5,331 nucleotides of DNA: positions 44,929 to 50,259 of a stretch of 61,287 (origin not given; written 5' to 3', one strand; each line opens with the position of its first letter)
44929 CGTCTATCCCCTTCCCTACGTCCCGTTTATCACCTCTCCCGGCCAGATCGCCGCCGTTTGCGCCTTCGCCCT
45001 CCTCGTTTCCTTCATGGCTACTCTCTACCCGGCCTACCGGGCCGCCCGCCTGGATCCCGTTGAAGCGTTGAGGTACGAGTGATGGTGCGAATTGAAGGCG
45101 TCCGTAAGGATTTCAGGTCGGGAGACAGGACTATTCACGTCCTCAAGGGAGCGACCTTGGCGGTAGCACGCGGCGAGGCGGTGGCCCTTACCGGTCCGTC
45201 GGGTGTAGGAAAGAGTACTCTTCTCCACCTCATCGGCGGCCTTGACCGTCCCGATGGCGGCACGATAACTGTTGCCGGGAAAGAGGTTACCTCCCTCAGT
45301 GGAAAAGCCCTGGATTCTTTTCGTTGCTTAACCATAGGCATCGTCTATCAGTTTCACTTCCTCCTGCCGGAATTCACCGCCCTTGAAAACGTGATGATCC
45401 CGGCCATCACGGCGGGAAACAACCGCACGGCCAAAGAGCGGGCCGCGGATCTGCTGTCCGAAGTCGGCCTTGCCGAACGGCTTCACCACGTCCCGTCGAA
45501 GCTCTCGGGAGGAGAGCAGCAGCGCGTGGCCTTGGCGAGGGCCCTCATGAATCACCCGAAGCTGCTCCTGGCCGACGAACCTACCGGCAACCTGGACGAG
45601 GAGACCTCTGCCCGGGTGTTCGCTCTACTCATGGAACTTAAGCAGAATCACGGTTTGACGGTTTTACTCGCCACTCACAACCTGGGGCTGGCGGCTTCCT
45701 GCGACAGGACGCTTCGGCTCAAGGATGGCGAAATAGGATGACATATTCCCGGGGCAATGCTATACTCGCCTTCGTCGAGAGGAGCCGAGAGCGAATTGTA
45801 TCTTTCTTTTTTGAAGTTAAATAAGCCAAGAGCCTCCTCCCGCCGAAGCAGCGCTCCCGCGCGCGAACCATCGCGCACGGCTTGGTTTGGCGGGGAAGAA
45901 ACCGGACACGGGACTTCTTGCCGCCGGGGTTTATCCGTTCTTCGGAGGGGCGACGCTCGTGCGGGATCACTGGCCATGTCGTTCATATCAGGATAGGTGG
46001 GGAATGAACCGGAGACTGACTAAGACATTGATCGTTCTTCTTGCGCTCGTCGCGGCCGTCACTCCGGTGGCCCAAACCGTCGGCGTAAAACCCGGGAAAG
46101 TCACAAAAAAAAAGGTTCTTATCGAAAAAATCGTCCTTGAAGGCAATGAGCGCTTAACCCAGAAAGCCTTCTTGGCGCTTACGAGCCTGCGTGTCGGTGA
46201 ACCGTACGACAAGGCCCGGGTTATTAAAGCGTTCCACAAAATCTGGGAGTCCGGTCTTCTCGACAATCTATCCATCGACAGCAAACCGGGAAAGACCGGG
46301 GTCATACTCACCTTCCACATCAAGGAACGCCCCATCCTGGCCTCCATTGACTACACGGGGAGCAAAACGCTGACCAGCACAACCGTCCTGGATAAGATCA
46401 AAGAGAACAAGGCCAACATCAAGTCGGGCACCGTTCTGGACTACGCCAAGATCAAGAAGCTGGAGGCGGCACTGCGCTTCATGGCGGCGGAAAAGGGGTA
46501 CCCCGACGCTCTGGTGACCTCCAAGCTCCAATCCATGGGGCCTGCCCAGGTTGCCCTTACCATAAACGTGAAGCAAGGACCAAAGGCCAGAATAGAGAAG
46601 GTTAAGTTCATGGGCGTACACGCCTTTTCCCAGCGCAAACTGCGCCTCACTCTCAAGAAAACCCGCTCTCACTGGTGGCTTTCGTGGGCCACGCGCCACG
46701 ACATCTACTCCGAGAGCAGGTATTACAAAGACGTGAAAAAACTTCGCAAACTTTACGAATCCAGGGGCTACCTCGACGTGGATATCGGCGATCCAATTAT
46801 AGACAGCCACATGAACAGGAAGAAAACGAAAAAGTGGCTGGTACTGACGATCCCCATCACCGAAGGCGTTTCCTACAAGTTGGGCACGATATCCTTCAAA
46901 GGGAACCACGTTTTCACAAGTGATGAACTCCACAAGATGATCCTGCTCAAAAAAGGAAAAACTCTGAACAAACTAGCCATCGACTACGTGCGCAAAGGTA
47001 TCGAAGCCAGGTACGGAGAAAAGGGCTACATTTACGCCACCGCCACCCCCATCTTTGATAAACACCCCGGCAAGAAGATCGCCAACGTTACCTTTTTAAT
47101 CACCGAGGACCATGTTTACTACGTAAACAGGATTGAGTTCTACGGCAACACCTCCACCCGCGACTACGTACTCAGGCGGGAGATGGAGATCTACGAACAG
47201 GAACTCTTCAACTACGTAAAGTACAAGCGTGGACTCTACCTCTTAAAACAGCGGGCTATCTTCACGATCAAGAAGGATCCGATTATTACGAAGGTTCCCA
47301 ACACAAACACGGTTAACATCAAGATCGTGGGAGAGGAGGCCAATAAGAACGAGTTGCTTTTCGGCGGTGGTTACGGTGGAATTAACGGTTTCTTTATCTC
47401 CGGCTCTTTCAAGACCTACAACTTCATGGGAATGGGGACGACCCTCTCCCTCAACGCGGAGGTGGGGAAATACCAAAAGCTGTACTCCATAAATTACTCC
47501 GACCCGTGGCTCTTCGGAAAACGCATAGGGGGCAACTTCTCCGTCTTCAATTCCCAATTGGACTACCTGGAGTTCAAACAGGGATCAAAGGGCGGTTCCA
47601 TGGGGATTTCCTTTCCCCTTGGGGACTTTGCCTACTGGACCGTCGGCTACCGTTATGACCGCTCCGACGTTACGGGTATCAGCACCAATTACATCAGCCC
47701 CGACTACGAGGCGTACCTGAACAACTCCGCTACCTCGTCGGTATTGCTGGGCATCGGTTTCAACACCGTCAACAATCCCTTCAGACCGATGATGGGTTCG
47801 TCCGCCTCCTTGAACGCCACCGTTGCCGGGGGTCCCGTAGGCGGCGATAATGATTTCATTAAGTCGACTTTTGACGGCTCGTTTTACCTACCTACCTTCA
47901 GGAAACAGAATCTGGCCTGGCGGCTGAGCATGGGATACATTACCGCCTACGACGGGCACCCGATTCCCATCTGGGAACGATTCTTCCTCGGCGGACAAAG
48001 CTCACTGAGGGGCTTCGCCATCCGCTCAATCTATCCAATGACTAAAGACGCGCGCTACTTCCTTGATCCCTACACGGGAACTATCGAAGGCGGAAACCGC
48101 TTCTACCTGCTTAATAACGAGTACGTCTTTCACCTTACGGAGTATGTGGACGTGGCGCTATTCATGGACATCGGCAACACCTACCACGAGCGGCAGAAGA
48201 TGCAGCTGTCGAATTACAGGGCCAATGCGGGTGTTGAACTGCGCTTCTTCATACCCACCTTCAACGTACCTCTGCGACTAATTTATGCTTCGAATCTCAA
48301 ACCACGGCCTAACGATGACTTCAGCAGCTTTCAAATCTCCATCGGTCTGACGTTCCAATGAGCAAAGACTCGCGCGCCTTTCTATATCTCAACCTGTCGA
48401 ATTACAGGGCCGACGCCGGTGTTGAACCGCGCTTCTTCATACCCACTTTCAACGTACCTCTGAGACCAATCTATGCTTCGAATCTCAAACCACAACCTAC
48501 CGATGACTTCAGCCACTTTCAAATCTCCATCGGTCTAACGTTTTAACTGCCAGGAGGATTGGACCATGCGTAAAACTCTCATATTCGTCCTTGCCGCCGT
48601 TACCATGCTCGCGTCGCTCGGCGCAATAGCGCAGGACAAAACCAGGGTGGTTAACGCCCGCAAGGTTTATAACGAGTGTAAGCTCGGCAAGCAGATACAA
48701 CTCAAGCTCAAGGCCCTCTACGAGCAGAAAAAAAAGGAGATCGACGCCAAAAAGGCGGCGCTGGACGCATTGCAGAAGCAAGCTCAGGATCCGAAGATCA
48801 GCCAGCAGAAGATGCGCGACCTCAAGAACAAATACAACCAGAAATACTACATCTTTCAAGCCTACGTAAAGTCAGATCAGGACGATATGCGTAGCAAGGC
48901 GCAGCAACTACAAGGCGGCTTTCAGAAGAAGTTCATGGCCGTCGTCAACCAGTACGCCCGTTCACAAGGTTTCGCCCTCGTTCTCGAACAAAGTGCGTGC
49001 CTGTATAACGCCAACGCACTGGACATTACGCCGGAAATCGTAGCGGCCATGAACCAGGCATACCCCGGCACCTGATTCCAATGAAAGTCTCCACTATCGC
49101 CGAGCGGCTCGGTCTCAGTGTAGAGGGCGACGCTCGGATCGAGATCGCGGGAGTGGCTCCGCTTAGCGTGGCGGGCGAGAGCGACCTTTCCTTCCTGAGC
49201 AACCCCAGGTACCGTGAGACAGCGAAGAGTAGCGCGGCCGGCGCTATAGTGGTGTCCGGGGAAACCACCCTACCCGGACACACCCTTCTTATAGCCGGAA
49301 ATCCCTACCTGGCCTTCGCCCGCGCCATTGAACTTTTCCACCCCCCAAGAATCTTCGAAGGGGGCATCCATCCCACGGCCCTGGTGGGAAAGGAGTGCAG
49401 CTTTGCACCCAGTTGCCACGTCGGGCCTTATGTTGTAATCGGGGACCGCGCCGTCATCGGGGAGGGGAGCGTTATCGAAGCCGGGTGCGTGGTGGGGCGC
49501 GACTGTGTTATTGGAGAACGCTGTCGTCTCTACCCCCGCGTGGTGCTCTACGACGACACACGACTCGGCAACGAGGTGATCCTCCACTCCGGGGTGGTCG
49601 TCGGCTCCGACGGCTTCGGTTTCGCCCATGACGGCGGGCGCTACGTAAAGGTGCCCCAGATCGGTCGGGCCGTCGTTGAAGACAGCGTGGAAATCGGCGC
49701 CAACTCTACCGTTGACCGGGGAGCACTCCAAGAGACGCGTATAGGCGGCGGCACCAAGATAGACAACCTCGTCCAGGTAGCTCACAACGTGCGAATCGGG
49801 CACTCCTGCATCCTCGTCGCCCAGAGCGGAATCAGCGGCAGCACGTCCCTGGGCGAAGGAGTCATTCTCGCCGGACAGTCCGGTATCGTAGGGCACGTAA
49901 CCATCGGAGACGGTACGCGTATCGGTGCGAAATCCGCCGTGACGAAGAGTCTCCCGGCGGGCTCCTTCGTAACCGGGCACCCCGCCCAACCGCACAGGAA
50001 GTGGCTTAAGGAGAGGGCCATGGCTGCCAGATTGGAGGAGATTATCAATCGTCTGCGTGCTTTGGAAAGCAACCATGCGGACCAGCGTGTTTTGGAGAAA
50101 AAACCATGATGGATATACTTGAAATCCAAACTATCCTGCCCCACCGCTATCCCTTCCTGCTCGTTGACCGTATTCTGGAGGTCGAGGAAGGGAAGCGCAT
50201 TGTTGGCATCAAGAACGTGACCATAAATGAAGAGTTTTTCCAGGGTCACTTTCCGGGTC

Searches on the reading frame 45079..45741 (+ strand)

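Call 53: search_protein_families(library=pfam, proteins=[window:45079-45741:+], max_evalue=0.0001)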
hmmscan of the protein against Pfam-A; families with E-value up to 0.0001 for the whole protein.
window:45079-45741:+ (220 aa): 2 families
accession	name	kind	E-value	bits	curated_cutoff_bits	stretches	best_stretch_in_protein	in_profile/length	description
PF00005.33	ABC_tran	-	8.9e-35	120.7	25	1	22-169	1-136/137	ABC transporter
PF13191.12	AAA_16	-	6.6e-05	23.9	32.6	0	25-189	15-160/167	AAA ATPase domain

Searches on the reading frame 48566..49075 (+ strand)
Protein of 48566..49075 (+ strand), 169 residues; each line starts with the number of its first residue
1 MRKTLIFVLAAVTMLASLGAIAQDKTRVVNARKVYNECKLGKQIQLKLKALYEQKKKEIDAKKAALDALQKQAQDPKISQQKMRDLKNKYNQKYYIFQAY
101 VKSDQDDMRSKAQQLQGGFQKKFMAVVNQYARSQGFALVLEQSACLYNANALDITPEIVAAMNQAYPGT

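Call 53: search_protein_families(library=pfam, proteins=[window:48566-49075:+], max_evalue=0.0001)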
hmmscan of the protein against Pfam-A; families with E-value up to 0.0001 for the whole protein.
window:48566-49075:+ (169 aa): 1 family
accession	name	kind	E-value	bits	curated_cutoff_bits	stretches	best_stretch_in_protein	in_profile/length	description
PF03938.19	OmpH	-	4e-20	72.9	32.4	1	26-162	2-141/141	Outer membrane protein (OmpH-like)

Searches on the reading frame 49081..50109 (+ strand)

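Call 53: search_protein_families(library=pfam, proteins=[window:49081-50109:+], max_evalue=0.0001)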
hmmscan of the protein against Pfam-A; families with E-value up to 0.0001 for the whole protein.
window:49081-50109:+ (342 aa): 6 families
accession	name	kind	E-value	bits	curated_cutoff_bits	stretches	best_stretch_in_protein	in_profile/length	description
PF00132.30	Hexapep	-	4e-31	105.9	27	4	141-175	1-35/36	Bacterial transferase hexapeptide (six repeats)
PF04613.19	LpxD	-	1.6e-18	66.8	30.8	1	20-85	2-70/70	UDP-3-O-[3-hydroxymyristoyl] glucosamine N-acyltransferase, LpxD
PF25084.1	LbH_EIF2B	-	1.7e-15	57.4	54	1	104-173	8-75/105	EIF2B subunit epsilon LbH domain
PF14602.12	Hexapep_2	-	3.9e-07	30.1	27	0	118-145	2-27/34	Hexapeptide repeat of succinyl-transferase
PF25087.1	GMPPB_C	-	9.7e-06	25.7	39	1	96-172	7-87/110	GMPPB C-terminal domain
PF21711.3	DCTN5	-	4.5e-05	23.6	40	0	104-172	78-144/182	Dynactin subunit 5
